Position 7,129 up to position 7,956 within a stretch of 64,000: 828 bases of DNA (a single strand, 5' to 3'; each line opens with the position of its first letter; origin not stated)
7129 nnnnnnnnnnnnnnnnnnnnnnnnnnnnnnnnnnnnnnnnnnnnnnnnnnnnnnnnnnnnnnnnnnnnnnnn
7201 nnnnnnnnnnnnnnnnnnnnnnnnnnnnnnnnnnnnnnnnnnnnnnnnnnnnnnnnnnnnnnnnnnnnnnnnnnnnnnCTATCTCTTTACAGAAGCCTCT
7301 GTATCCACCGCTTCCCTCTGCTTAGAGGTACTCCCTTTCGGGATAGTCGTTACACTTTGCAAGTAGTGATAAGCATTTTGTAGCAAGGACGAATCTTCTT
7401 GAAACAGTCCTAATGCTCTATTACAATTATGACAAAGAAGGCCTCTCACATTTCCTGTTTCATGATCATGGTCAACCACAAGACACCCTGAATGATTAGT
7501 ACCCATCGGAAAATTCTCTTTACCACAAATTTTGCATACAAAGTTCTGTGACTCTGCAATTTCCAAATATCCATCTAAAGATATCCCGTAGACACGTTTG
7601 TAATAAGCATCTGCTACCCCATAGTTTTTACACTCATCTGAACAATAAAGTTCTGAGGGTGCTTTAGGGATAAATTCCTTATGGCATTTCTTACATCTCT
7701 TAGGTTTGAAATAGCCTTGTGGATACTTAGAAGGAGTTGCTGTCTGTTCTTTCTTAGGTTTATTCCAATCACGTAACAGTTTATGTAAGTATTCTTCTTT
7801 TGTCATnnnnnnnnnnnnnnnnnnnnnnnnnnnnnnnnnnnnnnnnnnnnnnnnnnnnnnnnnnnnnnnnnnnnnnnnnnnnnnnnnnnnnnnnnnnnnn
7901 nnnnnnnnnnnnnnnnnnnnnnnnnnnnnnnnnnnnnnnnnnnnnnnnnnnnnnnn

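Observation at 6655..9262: DNA polymerase A interrupted inside motif B by a 688-nt HNH-carrying insert; copy B provides the empty site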

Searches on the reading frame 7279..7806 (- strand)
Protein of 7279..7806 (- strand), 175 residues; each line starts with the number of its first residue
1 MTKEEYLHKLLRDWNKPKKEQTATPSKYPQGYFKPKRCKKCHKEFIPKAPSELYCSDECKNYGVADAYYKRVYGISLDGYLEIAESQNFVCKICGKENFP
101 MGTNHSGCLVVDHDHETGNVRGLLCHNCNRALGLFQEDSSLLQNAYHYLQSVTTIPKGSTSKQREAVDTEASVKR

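Call 40: search_protein_families(library=pfam, proteins=[window:7279-7806:-], max_evalue=0.01)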
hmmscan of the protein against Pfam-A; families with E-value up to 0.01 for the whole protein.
window:7279-7806:- (175 aa): 1 family
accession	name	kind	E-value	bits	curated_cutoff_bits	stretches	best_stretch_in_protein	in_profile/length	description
PF02945.21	Endonuclease_7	-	1.2e-19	70.4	23.6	1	70-150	5-81/82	Recombination endonuclease VII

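Call 60: search_solved_structures(query=window:7279-7806:-, max_evalue=0.01)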
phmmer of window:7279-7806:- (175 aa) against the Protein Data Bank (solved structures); distinct sequences matched with E-value up to 0.01: 4.
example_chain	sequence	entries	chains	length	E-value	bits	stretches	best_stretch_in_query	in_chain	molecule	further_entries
3fc3_A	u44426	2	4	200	8.1e-07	32.4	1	86-150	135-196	Restriction endonuclease Hpy99I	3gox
1e7d_A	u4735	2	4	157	0.0011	22.2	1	84-136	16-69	RECOMBINATION ENDONUCLEASE VII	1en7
1e7l_A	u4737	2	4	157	0.0047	20.1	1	84-136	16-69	RECOMBINATION ENDONUCLEASE VII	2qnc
2qnf_A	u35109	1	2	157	0.0074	19.5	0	84-136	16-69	Recombination endonuclease VII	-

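Call 77: search_protein_families(library=phrogs, proteins=[window:7279-7806:-], max_evalue=0.00001)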
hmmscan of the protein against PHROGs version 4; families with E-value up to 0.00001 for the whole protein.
window:7279-7806:- (175 aa): 7 families
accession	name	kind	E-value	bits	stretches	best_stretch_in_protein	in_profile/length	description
phrog_2914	-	DNA, RNA and nucleotide metabolism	3.8e-30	106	1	38-154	20-157/190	endonuclease VII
phrog_2633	-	DNA, RNA and nucleotide metabolism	2.5e-29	103.3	1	31-152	35-139/142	endonuclease VII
phrog_307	-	DNA, RNA and nucleotide metabolism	2.1e-28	101.3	1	33-151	55-178/334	endonuclease VII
phrog_423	-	DNA, RNA and nucleotide metabolism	3.6e-13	50.8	1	82-137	17-69/159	endonuclease VII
phrog_1035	-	DNA, RNA and nucleotide metabolism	1.9e-08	35.5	1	36-156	90-238/271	endonuclease VII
phrog_11865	-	DNA, RNA and nucleotide metabolism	1.7e-06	29.4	1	110-133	1-24/95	endonuclease VII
phrog_17507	-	DNA, RNA and nucleotide metabolism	3.5e-06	27.8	1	111-151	1-42/65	endonuclease VII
